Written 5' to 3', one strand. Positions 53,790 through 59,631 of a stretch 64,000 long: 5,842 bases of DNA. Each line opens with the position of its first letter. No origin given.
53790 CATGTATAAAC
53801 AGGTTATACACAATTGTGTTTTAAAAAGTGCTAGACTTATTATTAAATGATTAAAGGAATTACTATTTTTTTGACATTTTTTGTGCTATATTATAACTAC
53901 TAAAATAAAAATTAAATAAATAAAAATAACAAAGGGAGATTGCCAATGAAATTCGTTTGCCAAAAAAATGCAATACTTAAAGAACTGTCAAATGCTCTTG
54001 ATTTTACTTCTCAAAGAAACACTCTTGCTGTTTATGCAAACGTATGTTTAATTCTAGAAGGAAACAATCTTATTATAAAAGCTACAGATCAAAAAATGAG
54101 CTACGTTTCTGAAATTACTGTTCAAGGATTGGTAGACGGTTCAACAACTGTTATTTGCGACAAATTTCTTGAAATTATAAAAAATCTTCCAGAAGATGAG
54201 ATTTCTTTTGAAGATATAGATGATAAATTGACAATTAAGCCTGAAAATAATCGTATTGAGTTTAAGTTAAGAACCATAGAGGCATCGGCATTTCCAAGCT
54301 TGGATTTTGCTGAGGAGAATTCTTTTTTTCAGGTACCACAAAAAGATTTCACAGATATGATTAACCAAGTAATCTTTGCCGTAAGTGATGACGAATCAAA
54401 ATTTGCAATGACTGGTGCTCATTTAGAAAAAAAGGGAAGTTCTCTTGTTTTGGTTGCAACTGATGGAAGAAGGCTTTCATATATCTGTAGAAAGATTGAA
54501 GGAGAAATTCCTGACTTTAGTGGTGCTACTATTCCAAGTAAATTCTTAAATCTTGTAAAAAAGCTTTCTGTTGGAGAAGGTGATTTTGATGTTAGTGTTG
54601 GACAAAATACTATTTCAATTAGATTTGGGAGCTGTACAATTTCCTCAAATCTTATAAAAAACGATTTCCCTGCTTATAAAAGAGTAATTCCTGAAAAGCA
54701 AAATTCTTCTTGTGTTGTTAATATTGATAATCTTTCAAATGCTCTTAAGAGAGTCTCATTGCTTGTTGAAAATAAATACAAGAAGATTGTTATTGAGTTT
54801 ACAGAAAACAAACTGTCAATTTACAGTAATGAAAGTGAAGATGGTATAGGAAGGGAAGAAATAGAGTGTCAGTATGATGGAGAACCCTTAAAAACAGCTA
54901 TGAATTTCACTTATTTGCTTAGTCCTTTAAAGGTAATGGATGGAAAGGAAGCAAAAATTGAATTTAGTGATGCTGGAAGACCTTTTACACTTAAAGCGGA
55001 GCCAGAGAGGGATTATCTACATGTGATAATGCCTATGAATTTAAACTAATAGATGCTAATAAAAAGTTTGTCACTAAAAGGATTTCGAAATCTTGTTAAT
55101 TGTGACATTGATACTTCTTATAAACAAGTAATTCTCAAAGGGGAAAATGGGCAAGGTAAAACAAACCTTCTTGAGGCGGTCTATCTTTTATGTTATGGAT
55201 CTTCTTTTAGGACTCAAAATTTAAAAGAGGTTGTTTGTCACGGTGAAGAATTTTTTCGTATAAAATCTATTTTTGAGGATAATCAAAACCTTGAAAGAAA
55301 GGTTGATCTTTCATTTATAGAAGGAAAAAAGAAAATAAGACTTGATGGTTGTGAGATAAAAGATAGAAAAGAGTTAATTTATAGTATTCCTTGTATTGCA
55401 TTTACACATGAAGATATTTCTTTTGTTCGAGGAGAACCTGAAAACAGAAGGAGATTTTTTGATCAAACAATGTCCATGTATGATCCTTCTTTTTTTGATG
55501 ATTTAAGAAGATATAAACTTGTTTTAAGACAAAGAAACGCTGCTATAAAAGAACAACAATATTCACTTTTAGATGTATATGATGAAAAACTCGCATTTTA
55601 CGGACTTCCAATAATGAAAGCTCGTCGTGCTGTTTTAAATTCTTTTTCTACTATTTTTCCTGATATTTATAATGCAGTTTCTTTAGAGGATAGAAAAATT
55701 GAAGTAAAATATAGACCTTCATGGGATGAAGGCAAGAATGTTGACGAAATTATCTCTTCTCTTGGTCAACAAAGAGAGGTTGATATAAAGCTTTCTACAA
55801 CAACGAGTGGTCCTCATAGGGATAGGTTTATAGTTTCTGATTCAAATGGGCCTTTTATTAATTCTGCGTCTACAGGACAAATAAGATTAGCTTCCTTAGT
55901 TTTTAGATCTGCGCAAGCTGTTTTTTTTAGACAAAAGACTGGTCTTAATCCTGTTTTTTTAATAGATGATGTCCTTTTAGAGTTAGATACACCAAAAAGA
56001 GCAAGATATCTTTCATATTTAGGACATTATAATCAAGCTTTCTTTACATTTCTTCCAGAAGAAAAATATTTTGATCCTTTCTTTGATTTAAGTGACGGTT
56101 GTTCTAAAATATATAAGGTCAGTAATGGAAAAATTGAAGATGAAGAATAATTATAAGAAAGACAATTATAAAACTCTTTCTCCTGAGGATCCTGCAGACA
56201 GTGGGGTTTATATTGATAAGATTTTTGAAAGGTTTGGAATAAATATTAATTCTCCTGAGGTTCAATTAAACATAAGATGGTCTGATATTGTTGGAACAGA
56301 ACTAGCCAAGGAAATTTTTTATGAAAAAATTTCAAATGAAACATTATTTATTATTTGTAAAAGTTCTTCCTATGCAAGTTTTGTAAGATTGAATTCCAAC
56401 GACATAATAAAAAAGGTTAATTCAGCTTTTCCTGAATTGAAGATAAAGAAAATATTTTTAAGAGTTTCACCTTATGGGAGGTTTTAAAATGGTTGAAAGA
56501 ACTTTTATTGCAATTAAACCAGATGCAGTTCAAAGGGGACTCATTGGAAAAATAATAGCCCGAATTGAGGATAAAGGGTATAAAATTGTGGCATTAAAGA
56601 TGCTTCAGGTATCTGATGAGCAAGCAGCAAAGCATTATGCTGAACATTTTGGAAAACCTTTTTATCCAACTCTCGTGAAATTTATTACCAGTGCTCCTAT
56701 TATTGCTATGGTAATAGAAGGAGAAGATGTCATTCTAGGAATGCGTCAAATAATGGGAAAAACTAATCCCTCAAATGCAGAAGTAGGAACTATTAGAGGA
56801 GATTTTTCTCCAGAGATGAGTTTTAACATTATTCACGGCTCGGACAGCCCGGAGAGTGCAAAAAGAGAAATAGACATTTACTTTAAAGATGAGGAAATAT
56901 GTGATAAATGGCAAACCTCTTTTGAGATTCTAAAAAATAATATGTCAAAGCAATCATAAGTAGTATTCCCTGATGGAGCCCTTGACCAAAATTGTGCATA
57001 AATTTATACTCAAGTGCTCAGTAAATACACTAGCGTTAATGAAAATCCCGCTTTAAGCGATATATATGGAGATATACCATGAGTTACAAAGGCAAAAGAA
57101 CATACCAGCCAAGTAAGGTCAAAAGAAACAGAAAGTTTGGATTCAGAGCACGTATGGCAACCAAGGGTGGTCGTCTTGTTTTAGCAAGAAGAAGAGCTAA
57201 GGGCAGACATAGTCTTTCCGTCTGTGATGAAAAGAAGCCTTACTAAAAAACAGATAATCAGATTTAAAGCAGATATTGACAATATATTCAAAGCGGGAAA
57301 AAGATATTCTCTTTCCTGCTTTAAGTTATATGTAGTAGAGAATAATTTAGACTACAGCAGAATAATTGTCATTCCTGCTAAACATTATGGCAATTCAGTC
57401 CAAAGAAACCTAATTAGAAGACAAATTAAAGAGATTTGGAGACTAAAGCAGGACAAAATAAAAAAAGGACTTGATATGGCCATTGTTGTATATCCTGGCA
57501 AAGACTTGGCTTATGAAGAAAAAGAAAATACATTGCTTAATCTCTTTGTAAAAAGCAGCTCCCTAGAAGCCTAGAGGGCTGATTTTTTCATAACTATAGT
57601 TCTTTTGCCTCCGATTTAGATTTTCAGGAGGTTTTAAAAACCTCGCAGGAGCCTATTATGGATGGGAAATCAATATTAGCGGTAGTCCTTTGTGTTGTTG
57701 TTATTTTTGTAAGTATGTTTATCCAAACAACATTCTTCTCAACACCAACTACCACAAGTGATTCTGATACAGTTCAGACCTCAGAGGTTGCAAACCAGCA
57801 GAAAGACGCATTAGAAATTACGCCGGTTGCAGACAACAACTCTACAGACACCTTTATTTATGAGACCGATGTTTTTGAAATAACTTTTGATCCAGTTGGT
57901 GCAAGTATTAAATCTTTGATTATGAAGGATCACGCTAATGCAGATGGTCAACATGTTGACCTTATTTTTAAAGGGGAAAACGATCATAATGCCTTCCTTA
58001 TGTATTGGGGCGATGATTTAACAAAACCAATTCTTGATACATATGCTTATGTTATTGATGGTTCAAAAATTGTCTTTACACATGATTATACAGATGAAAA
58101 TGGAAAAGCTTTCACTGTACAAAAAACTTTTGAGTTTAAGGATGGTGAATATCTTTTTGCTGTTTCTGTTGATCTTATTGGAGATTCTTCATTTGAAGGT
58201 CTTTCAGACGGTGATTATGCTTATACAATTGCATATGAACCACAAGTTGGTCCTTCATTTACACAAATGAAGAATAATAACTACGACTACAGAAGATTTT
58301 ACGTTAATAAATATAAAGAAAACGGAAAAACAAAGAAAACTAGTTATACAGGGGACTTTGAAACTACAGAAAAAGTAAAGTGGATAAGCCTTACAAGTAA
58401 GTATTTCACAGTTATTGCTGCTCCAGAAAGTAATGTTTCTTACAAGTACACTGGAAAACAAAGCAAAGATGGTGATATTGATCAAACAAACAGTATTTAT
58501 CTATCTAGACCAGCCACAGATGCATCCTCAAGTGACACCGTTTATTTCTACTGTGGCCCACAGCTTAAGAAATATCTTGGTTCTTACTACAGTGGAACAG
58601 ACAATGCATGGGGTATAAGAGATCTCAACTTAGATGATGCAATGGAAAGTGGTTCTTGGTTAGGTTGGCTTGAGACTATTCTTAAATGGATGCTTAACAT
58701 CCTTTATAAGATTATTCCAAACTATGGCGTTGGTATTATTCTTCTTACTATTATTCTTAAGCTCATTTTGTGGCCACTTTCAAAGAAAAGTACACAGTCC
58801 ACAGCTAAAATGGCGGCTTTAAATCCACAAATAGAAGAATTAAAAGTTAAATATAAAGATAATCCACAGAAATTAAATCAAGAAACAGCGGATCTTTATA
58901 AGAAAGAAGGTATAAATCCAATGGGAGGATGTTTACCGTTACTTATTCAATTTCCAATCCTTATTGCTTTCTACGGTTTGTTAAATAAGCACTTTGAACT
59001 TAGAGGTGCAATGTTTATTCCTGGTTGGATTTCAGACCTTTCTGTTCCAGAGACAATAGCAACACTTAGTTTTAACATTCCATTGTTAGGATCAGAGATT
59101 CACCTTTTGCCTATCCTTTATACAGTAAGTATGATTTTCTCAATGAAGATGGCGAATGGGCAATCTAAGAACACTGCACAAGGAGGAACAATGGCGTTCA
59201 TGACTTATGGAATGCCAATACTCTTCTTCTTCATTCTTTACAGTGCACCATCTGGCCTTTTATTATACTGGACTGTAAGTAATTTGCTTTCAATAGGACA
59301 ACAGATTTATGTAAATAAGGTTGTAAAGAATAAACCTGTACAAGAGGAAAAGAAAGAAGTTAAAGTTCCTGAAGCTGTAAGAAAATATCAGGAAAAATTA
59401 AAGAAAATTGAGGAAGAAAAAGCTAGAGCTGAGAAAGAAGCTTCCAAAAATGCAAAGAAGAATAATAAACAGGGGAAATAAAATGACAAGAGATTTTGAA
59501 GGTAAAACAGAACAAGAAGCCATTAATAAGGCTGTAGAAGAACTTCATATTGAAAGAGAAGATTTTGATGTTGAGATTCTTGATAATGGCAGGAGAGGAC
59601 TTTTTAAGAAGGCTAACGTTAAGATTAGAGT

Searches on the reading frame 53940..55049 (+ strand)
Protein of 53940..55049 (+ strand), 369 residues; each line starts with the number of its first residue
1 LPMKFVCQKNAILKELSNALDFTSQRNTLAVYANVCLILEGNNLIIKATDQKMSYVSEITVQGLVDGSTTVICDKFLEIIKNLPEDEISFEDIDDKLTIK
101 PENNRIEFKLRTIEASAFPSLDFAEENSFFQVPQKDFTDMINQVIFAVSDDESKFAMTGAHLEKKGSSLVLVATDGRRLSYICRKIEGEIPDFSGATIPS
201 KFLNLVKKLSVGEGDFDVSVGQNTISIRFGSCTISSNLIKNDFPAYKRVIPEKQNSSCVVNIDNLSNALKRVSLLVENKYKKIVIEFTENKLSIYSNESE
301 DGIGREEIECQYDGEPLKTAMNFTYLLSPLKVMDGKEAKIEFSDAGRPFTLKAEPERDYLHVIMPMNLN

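Call 52: search_protein_families(library=pfam, proteins=[window:53940-55049:+], max_evalue=0.001)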
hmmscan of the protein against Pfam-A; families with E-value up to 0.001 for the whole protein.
window:53940-55049:+ (369 aa): 3 families
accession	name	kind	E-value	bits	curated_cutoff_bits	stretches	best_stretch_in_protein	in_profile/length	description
PF02768.20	DNA_pol3_beta_3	-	1.4e-29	102.7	27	1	247-366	1-120/121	DNA polymerase III beta subunit, C-terminal domain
PF00712.24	DNA_pol3_beta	-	1.7e-26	93.1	24.4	1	3-122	1-120/120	DNA polymerase III beta subunit, N-terminal domain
PF02767.21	DNA_pol3_beta_2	-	1.6e-22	80.4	27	1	131-244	1-115/116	DNA polymerase III beta subunit, central domain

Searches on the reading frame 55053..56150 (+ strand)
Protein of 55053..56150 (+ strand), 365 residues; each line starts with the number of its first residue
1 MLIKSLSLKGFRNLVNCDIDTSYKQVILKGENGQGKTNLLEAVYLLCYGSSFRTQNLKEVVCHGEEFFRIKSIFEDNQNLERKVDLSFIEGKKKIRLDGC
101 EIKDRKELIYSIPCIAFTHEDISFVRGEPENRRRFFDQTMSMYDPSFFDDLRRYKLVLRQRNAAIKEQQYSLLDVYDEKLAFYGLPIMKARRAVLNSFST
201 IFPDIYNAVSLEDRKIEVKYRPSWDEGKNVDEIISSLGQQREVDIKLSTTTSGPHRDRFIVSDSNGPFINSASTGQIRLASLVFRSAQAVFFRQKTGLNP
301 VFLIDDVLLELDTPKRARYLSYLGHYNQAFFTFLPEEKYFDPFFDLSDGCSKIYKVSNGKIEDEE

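Call 52: search_protein_families(library=pfam, proteins=[window:55053-56150:+], max_evalue=0.001)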
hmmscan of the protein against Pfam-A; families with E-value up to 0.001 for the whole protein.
window:55053-56150:+ (365 aa): 4 families
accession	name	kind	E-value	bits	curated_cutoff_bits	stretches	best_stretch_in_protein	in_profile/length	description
PF02463.25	SMC_N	-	4.1e-15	56.2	40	1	3-329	2-192/220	RecF/RecN/SMC N terminal domain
PF13175.12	AAA_15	-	6.3e-10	39.6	32.1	1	1-145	1-120/374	AAA ATPase domain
PF13476.12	AAA_23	-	9.6e-08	33.3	27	1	5-95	1-90/201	AAA domain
PF13304.12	AAA_21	-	0.00013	22.6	27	0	27-47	3-23/304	AAA domain, putative AbiEii toxin, Type IV TA system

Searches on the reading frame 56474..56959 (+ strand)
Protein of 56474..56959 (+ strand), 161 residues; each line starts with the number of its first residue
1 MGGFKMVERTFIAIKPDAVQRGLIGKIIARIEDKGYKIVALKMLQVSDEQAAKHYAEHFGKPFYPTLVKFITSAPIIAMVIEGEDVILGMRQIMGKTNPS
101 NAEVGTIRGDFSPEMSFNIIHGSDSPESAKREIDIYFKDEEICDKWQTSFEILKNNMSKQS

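Call 52: search_protein_families(library=pfam, proteins=[window:56474-56959:+], max_evalue=0.001)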
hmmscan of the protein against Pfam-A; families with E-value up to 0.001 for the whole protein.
window:56474-56959:+ (161 aa): 1 family
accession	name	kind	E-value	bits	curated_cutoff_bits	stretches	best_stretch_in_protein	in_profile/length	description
PF00334.24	NDK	-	6.6e-58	194.8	27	1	8-142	1-135/135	Nucleoside diphosphate kinase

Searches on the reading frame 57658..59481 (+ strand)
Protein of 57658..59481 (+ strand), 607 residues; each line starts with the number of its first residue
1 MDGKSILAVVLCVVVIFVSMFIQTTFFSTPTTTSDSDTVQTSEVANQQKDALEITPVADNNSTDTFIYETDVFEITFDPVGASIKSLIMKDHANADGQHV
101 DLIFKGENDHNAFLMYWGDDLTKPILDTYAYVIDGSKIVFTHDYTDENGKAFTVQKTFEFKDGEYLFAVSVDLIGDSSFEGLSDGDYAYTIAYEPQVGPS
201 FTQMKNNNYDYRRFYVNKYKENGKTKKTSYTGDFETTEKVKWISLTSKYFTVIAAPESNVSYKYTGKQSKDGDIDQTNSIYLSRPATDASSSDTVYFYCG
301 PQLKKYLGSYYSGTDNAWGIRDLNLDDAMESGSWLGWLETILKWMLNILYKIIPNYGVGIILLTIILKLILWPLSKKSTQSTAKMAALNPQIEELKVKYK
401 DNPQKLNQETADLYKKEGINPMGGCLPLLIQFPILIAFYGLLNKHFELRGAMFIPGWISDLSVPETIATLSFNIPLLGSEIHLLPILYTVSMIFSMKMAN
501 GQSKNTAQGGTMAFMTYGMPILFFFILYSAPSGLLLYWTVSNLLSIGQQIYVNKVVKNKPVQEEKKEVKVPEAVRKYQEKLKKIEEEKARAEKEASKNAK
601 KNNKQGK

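Call 52: search_protein_families(library=pfam, proteins=[window:57658-59481:+], max_evalue=0.001)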
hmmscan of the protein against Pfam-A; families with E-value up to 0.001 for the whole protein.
window:57658-59481:+ (607 aa): 2 families
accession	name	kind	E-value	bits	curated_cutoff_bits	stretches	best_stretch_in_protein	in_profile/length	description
PF02096.25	60KD_IMP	-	2.7e-60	203.5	35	1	356-554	1-163/163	60Kd inner membrane protein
PF14849.12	YidC_periplas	-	8.3e-14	52.6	24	1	69-345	5-283/283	YidC periplasmic domain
